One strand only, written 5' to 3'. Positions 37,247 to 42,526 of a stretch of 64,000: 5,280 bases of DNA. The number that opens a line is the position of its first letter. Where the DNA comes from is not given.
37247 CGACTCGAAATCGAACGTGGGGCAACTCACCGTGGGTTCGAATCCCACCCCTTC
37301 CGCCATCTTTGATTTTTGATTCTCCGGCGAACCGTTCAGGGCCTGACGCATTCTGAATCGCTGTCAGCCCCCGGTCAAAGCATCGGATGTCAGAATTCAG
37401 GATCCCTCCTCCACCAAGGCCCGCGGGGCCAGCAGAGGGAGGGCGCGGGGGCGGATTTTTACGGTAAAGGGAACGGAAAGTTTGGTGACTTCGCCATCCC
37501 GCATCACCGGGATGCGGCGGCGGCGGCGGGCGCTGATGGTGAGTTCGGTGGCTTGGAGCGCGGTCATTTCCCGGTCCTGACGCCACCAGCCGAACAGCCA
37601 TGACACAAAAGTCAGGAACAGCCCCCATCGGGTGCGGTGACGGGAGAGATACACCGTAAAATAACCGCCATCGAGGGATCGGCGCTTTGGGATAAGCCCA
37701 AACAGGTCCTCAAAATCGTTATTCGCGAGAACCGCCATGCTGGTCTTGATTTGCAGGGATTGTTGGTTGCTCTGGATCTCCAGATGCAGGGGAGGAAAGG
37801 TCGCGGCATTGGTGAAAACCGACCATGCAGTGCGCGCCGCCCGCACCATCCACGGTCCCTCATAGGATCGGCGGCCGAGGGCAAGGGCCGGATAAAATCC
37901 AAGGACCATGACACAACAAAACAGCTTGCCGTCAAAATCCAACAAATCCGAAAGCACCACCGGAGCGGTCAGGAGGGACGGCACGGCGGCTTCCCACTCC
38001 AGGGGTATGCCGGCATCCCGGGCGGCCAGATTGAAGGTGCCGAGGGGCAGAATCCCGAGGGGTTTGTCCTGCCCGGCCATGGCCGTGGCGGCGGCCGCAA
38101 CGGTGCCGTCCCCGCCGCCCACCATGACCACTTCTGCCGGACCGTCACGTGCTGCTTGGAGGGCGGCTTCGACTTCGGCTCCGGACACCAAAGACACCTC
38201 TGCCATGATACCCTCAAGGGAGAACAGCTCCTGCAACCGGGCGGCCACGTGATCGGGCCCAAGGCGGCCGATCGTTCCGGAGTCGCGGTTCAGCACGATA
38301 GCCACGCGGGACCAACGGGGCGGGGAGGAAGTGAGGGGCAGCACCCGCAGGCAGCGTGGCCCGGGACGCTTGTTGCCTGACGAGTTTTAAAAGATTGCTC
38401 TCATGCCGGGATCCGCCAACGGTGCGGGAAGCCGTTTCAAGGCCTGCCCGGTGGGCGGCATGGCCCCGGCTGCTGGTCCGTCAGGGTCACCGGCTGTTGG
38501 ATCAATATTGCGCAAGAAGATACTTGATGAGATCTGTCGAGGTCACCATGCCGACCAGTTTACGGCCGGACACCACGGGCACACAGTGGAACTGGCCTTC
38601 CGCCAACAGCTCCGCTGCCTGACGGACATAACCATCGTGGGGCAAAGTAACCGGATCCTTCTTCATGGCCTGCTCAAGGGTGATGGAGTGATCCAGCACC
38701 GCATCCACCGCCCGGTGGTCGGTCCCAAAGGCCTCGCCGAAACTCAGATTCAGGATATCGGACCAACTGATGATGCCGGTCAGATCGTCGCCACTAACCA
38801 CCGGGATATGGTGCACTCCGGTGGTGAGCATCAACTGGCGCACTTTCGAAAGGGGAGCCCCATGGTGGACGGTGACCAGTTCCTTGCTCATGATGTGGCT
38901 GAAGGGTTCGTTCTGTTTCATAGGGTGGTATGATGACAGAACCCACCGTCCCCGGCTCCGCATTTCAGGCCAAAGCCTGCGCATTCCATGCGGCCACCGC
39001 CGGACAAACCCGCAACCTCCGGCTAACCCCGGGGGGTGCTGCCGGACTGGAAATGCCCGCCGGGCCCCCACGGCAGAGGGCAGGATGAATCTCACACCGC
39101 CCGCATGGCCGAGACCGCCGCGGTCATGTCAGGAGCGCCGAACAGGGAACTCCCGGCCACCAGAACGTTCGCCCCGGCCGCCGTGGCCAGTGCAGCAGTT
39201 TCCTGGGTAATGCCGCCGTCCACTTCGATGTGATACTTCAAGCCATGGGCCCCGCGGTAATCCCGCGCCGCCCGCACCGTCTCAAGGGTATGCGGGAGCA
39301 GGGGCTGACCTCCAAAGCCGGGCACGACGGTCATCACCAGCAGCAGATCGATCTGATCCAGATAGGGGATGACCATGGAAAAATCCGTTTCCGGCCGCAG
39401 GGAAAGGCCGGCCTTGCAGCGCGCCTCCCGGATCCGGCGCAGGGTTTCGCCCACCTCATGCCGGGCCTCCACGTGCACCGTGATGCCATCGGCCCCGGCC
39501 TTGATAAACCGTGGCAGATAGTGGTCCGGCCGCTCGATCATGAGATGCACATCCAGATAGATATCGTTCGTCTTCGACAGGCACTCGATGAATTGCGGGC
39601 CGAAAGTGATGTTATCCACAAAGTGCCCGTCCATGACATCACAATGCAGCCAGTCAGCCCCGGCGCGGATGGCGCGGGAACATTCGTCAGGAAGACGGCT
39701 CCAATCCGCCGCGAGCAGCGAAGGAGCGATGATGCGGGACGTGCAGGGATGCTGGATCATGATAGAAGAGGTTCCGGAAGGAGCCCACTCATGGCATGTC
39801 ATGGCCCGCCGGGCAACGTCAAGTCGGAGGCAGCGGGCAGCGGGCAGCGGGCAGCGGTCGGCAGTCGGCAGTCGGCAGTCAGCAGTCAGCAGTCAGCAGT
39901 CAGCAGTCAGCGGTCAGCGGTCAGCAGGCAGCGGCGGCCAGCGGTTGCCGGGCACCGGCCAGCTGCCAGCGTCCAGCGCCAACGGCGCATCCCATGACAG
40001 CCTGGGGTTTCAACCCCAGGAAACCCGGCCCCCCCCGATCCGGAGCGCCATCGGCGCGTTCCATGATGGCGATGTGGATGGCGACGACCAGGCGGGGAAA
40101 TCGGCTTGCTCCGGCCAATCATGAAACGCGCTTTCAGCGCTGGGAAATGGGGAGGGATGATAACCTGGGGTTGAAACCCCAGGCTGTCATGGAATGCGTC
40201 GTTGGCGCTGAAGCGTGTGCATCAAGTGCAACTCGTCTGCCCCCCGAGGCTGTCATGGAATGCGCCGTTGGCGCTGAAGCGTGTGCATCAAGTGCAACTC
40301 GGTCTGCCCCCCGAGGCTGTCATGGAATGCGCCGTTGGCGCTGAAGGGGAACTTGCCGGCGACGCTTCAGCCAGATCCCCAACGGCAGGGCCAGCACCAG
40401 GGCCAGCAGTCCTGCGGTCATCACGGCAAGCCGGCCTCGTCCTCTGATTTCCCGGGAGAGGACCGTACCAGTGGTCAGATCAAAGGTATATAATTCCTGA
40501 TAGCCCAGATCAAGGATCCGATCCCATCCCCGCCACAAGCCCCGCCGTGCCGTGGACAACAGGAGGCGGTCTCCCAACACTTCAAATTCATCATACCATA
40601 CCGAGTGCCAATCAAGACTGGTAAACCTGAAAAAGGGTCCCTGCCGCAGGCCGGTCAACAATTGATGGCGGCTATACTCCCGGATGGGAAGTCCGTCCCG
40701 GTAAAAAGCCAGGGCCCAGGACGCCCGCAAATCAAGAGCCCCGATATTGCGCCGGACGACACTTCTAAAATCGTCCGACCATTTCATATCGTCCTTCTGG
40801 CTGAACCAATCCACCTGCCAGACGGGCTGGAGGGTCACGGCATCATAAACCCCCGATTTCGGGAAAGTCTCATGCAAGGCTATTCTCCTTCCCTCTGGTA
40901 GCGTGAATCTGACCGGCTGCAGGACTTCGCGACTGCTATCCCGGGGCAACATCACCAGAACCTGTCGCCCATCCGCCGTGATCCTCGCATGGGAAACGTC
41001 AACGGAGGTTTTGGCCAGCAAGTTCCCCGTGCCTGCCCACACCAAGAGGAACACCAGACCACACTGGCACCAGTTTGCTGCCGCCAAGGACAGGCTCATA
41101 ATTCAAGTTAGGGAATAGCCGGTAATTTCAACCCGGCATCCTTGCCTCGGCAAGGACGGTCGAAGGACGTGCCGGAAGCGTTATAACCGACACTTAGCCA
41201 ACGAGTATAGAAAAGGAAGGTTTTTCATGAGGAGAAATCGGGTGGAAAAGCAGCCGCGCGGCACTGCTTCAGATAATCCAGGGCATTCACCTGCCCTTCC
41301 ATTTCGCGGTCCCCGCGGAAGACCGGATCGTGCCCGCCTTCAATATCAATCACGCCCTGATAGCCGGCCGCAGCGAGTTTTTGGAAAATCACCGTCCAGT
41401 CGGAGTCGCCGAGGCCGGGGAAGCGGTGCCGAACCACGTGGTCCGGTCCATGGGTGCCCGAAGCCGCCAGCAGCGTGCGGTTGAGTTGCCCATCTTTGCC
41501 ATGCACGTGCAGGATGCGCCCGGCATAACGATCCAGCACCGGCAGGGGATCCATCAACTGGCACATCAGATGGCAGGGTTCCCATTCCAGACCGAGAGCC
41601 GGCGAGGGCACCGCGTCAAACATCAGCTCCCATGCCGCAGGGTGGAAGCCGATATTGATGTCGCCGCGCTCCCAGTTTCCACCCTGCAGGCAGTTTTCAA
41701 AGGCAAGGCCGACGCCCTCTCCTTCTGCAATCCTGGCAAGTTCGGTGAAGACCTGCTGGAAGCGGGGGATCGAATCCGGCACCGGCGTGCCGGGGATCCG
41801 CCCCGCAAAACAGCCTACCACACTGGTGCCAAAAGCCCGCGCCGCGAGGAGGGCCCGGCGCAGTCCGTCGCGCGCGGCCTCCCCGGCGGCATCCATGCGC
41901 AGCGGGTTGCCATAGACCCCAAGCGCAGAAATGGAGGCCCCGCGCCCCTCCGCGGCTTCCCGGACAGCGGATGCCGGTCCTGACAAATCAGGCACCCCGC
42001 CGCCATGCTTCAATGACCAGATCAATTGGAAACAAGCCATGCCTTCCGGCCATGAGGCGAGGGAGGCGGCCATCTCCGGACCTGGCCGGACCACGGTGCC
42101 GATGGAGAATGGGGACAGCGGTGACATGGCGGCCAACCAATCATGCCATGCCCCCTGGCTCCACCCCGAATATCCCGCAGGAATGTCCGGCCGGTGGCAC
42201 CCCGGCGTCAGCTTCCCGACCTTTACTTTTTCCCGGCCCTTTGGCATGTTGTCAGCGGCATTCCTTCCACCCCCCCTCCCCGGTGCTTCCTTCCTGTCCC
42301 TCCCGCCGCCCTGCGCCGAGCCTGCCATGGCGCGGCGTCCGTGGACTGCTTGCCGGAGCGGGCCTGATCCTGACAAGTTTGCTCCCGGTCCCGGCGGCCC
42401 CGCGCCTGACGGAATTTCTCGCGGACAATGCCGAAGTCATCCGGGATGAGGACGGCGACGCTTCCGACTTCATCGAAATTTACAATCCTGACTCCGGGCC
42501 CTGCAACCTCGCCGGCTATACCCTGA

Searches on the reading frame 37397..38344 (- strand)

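Call 64: search_protein_families(library=pfam, proteins=[window:37397-38344:-], max_evalue=0.001)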
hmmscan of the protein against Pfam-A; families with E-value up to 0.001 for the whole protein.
window:37397-38344:- (315 aa): 2 families
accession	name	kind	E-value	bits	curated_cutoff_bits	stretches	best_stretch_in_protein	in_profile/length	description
PF00781.29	DAGK_cat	-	1.8e-17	63.5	23.6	1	14-126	2-114/125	Diacylglycerol kinase catalytic domain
PF19279.4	YegS_C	-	1.8e-09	38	27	1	162-305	17-157/158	YegS C-terminal NAD kinase beta sandwich-like domain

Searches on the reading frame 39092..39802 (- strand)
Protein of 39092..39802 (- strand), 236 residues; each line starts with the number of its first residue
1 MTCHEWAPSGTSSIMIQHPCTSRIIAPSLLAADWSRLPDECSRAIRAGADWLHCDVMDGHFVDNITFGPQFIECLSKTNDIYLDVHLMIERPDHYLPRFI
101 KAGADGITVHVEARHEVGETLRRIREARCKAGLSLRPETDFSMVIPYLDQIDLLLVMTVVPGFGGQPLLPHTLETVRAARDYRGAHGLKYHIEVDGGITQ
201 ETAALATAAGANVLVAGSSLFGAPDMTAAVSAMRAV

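Call 64: search_protein_families(library=pfam, proteins=[window:39092-39802:-], max_evalue=0.001)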
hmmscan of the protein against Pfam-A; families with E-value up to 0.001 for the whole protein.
window:39092-39802:- (236 aa): 1 family
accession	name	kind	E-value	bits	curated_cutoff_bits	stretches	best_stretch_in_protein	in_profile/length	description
PF00834.25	Ribul_P_3_epim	-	2.4e-67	226.6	21.1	1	25-221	2-198/198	Ribulose-phosphate 3 epimerase family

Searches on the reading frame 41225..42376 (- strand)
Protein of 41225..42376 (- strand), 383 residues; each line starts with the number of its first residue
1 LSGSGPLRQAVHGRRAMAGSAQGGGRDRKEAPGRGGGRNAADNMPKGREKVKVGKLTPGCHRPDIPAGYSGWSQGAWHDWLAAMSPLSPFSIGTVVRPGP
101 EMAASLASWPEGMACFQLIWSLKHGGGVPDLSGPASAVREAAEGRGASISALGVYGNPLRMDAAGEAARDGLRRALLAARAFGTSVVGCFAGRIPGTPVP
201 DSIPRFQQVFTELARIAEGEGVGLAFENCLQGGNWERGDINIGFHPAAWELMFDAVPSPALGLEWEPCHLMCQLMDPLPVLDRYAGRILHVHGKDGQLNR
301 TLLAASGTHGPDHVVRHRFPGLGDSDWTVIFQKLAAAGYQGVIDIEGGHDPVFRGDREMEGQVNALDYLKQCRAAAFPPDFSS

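Call 64: search_protein_families(library=pfam, proteins=[window:41225-42376:-], max_evalue=0.001)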
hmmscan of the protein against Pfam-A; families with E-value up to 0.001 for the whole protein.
window:41225-42376:- (383 aa): 1 family
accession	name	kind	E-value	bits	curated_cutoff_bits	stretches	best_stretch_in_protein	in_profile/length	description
PF01261.30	AP_endonuc_2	-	1.4e-29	103.9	31.1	1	112-371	8-248/249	Xylose isomerase-like TIM barrel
